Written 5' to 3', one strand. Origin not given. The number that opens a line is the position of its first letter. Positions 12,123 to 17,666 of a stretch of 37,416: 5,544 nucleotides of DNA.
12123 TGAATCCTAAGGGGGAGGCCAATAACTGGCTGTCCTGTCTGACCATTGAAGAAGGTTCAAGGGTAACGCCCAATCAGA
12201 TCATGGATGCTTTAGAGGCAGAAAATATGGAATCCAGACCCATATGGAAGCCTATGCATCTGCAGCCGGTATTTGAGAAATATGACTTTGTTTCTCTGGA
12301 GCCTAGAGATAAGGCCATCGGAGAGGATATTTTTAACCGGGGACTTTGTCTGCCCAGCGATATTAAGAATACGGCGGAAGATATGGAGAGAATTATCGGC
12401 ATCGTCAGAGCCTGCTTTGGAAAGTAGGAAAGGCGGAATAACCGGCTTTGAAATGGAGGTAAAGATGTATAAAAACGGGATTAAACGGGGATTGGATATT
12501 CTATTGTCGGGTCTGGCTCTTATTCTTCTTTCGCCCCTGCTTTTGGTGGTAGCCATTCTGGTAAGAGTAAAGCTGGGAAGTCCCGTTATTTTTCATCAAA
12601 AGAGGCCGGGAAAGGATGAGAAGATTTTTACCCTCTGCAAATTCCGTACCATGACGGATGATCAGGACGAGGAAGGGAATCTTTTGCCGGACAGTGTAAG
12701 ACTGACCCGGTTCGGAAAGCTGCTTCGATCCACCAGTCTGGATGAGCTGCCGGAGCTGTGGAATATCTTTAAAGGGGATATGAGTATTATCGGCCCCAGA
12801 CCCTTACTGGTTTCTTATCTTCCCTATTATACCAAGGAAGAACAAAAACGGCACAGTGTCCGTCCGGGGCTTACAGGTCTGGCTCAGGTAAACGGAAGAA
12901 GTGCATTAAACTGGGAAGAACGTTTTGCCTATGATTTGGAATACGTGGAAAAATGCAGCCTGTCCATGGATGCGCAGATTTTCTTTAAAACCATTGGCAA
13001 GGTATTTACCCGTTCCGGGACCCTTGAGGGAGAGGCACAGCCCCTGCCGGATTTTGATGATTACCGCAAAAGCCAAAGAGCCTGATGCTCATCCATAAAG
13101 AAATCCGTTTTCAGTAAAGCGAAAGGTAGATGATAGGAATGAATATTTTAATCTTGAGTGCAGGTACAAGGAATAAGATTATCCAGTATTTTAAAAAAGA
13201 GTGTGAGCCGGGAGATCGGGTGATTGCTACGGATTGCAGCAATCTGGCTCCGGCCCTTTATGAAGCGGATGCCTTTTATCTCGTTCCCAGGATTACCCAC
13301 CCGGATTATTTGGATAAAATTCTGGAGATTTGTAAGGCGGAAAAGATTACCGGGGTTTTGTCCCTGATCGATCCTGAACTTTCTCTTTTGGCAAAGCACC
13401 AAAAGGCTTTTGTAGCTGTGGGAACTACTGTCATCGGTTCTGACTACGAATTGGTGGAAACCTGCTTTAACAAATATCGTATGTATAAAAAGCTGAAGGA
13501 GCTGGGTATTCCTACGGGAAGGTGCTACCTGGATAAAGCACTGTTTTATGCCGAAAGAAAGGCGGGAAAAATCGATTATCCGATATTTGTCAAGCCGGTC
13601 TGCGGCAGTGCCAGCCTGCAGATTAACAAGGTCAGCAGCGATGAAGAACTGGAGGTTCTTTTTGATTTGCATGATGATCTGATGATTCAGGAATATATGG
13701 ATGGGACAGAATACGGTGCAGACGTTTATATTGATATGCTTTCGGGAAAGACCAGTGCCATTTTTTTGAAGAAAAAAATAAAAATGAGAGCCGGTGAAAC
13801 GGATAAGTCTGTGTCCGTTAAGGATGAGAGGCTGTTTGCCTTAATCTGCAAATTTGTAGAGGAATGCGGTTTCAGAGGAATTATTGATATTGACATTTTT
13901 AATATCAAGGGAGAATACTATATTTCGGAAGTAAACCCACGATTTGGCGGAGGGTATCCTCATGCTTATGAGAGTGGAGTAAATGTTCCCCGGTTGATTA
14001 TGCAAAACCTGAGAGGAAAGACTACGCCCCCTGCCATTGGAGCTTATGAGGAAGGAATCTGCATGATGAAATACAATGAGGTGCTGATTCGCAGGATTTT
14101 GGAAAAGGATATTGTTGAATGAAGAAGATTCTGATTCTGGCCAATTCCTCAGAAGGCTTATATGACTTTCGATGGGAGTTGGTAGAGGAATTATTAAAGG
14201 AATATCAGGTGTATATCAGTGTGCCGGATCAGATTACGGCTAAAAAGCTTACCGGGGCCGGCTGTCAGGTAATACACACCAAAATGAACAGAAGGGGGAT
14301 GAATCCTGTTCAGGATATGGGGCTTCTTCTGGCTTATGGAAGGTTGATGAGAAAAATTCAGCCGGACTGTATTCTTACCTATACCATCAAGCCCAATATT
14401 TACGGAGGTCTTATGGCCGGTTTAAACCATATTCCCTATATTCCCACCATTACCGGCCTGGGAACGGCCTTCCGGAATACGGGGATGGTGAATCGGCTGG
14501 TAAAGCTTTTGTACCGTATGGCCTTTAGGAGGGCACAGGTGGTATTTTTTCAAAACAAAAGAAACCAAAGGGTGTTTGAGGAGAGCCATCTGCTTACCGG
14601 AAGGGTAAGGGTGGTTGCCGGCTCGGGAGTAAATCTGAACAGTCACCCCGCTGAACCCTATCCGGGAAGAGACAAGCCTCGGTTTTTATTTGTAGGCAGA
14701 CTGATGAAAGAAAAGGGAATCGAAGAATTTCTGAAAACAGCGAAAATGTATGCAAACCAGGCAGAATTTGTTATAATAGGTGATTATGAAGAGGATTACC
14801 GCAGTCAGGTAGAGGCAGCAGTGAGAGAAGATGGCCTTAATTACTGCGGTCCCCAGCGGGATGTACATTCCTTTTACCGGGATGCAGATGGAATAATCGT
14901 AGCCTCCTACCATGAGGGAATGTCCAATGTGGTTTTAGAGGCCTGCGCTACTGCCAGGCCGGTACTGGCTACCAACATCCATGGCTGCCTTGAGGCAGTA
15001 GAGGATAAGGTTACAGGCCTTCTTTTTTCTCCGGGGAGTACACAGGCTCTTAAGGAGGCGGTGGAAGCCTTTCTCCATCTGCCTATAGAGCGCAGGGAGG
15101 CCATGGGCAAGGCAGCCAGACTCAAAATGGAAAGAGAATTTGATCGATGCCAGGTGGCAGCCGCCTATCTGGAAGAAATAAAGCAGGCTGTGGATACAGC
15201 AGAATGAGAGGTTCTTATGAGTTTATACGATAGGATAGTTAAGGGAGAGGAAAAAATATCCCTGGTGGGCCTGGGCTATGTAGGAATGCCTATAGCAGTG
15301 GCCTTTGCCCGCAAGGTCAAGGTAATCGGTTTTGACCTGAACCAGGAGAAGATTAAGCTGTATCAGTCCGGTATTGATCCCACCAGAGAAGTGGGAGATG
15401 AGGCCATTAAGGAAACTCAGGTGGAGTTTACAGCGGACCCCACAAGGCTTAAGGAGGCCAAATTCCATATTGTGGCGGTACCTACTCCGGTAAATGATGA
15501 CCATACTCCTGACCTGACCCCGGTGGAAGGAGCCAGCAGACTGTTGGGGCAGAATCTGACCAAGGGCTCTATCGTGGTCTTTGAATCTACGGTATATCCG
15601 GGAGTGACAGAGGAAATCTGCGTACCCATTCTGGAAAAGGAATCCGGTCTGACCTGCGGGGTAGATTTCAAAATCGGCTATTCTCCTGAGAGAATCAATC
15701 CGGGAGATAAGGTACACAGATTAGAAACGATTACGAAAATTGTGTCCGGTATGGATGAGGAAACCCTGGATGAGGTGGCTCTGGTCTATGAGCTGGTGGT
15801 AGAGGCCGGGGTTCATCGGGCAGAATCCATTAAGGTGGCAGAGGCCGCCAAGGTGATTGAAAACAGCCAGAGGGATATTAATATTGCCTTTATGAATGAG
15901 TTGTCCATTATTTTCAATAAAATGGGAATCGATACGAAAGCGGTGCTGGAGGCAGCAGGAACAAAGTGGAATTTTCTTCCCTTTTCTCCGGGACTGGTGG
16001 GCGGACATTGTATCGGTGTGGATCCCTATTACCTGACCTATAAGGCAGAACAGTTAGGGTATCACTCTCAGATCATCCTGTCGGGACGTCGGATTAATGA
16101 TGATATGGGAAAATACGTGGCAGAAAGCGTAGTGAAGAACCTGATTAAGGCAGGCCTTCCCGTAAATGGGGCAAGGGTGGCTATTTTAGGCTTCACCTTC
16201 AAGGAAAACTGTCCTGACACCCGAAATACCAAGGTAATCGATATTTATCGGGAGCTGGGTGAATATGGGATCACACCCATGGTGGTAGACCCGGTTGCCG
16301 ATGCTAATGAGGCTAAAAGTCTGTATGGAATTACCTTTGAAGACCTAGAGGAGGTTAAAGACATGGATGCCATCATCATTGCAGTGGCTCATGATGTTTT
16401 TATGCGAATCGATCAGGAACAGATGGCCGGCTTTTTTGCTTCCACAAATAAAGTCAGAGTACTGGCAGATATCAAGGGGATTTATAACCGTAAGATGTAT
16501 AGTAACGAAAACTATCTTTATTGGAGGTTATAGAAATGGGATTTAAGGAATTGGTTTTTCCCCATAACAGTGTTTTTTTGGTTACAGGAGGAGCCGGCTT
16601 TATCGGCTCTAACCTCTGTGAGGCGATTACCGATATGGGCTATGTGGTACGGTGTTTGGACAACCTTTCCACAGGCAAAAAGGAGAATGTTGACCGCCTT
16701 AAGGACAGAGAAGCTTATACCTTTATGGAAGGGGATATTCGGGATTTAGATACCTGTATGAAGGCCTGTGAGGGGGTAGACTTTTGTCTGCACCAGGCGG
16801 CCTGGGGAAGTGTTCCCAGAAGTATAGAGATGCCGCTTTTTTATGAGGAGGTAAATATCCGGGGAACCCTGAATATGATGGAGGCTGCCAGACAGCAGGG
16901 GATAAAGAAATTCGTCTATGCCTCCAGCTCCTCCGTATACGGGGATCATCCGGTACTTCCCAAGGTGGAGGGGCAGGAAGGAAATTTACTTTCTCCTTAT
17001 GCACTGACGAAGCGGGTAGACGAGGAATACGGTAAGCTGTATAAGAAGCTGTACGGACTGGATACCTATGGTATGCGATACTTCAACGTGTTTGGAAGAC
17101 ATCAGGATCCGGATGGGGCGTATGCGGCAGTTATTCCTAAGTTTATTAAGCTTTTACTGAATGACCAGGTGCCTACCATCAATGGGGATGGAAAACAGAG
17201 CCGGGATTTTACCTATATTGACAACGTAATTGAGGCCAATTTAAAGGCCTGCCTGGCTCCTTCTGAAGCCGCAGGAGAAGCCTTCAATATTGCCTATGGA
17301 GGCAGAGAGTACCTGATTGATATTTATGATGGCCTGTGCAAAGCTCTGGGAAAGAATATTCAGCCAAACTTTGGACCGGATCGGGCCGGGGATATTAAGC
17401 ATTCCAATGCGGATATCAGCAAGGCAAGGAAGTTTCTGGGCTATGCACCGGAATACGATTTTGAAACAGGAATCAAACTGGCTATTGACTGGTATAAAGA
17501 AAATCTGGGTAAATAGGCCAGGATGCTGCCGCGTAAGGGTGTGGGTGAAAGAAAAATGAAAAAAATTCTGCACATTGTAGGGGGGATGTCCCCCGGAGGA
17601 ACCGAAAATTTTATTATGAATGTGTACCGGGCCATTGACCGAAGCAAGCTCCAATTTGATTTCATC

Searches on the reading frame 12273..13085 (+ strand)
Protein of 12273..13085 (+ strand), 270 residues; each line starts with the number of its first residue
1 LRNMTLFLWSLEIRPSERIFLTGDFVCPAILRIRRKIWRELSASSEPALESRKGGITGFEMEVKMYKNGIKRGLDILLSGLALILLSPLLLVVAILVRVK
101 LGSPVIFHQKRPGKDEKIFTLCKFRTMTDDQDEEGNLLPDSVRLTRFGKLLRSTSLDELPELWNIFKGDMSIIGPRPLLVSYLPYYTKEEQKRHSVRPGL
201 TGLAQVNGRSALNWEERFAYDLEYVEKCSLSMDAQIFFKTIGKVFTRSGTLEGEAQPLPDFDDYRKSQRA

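Call 6: search_protein_families(library=pfam, proteins=[window:12273-13085:+], max_evalue=0.001)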
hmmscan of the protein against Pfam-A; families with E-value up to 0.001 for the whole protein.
window:12273-13085:+ (270 aa): 1 family
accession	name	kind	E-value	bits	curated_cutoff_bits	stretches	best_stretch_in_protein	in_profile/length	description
PF02397.22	Bac_transf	-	2.7e-63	213.2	27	1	71-245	1-178/179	Bacterial sugar transferase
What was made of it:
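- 12453..13085 (+): PglC-type small phosphoglycosyltransferase that initiates an Und-PP-linked glycan. The start was reassigned from 12273. PF02397 at 2.7e-63 (call 6).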

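Call 64: search_protein_families(library=ncbifam, proteins=[window:12273-13085:+], max_evalue=0.00001)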
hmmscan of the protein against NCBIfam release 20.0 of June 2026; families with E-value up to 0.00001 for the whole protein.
window:12273-13085:+ (270 aa): 10 families
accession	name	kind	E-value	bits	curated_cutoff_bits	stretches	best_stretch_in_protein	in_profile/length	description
TIGR03025.1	EPS_sugtrans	subfamily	1.6e-71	241.9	295.55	1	60-249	247-443/445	exopolysaccharide biosynthesis polyprenyl glycosylphosphotransferase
TIGR03023.1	WcaJ_sugtrans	equivalog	2.7e-62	211.5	410.75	1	61-247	253-449/453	undecaprenyl-phosphate glucose phosphotransferase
TIGR03022.1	WbaP_sugtrans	subfamily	2.3e-55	188.7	403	2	143-249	348-454/456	undecaprenyl-phosphate galactose phosphotransferase WbaP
NF052601.1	undeca_RfbP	equivalog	3.9e-48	163.9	330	2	140-244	131-235/244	undecaprenyl-phosphate galactose phosphotransferase family protein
TIGR03013.1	EpsB_2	subfamily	8.5e-46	156.9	393.35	1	62-249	246-441/443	TIGR03013 family XrtA/PEP-CTERM system glycosyltransferase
NF007518.0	PRK10124.1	equivalog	2.1e-40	138.8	684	1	69-246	272-459/464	undecaprenyl-phosphate glucose phosphotransferase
NF041877.1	EPS_EpsZ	equivalog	2.4e-39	135.3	800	1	63-249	258-457/459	exopolysaccharide biosynthesis polyisoprenyl-phosphate hexose-1-phosphate transferase EpsZ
NF050817.1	PolSacchBiosHfsE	equivalog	3.9e-35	121.5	750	1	58-242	261-457/467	polysaccharide biosynthesis protein HfsE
NF011751.0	PRK15204.1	equivalog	4.2e-32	111.4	907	1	69-250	278-475/476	undecaprenyl-phosphate galactose phosphotransferase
NF045514.1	glycotran_HepC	equivalog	6.5e-21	74.6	140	1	67-179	113-213/220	heterocyst development glycosyltransferase HepC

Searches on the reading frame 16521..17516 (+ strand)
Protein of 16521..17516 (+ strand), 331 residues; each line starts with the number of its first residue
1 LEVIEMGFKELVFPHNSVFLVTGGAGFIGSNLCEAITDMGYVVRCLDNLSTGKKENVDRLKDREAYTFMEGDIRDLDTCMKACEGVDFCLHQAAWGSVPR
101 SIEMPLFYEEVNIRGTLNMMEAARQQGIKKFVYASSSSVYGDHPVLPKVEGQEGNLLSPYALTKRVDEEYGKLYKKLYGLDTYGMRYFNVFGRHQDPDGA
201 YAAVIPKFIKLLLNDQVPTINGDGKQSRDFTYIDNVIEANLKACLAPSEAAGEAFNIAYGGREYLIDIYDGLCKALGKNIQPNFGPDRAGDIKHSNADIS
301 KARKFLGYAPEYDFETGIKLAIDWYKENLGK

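Call 6: search_protein_families(library=pfam, proteins=[window:16521-17516:+], max_evalue=0.001)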
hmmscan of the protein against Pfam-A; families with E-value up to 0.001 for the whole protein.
window:16521-17516:+ (331 aa): 9 families
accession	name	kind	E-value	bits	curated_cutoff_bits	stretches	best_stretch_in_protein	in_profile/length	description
PF01370.27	Epimerase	-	1.8e-57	195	20.9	1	20-258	2-240/240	NAD dependent epimerase/dehydratase family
PF16363.11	GDP_Man_Dehyd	-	1.8e-49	169.5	27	1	20-319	1-330/332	GDP-mannose 4,6 dehydratase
PF01073.25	3Beta_HSD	-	2.1e-25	89.7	22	1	20-243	1-228/280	3-beta hydroxysteroid dehydrogenase/isomerase family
PF02719.21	Polysacc_synt_2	-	9.8e-15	54.9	20.2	1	20-219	2-193/293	Polysaccharide biosynthesis protein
PF13460.12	NAD_binding_10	-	2e-08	34.8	27.2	1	23-166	1-126/184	NAD(P)H-binding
PF05368.20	NmrA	-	3.3e-08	33.9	27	1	17-136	3-107/298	NmrA-like family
PF07993.18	NAD_binding_4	-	2.7e-06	27.2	20.1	1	22-239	2-257/258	Male sterility protein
PF04321.23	RmlD_sub_bind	-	1.3e-05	24.9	27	1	20-168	4-133/287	RmlD substrate binding domain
PF00106.31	adh_short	-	5.8e-05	23.1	26.6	1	18-86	2-71/195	short chain dehydrogenase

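Call 64: search_protein_families(library=ncbifam, proteins=[window:16521-17516:+], max_evalue=0.00001)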
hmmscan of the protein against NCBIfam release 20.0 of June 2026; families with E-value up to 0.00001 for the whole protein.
window:16521-17516:+ (331 aa): 22 families
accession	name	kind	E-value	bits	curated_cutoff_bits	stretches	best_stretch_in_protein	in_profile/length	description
NF011728.1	PRK15181.1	equivalog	7e-88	294.9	760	1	18-327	17-339/348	Vi polysaccharide biosynthesis UDP-N-acetylglucosaminuronic acid C-4 epimerase TviC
TIGR01179.1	galE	equivalog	2.8e-49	167.7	262.3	1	20-328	3-328/332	UDP-glucose 4-epimerase GalE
TIGR01181.1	dTDP_gluc_dehyt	equivalog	4e-47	160.9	365.1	1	19-328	2-314/321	dTDP-glucose 4,6-dehydratase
TIGR04180.1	EDH_00030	hypoth_equivalog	9e-41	139.9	475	1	20-312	2-296/297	NAD-dependent 4,6-dehydratase LegB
TIGR02197.1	heptose_epim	equivalog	5.3e-37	127.7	274.6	1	20-327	2-315/316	ADP-glyceromanno-heptose 6-epimerase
NF007956.0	PRK10675.1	subfamily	7.1e-35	120.7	394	1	19-309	3-313/338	UDP-glucose 4-epimerase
NF042422.1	oxyalk_red_OleD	equivalog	3.1e-27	95.8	580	1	20-278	4-252/329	2-alkyl-3-oxoalkanoate reductase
NF007490.0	PRK10084.1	subfamily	8.6e-26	90.8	649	1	19-328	3-337/361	dTDP-glucose 4,6-dehydratase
NF007582.0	PRK10217.1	equivalog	4.3e-22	78.7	698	1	19-328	4-334/355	dTDP-glucose 4,6-dehydratase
TIGR03466.1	HpnA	hypoth_equivalog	1.9e-20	73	367.65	1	19-141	3-118/327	hopanoid-associated sugar epimerase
NF008360.0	PRK11150.1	equivalog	4.5e-17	62.2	452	1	19-270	2-248/310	ADP-glyceromanno-heptose 6-epimerase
TIGR02622.1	CDP_4_6_dhtase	equivalog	5.8e-16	58.6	278.45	1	18-141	6-134/352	CDP-glucose 4,6-dehydratase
NF042423.1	oxyalk_red_Shew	equivalog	4e-15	55.7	580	1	18-255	10-236/331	2-alkyl-3-oxoalkanoate reductase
NF052578.1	StrlDmthSdmBMthl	equivalog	9.6e-15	55.1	600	1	20-164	4-138/328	sterol demethylase protein SdmB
TIGR01472.1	gmd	equivalog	4.8e-12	45.7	415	1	18-192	2-187/342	GDP-mannose 4,6-dehydratase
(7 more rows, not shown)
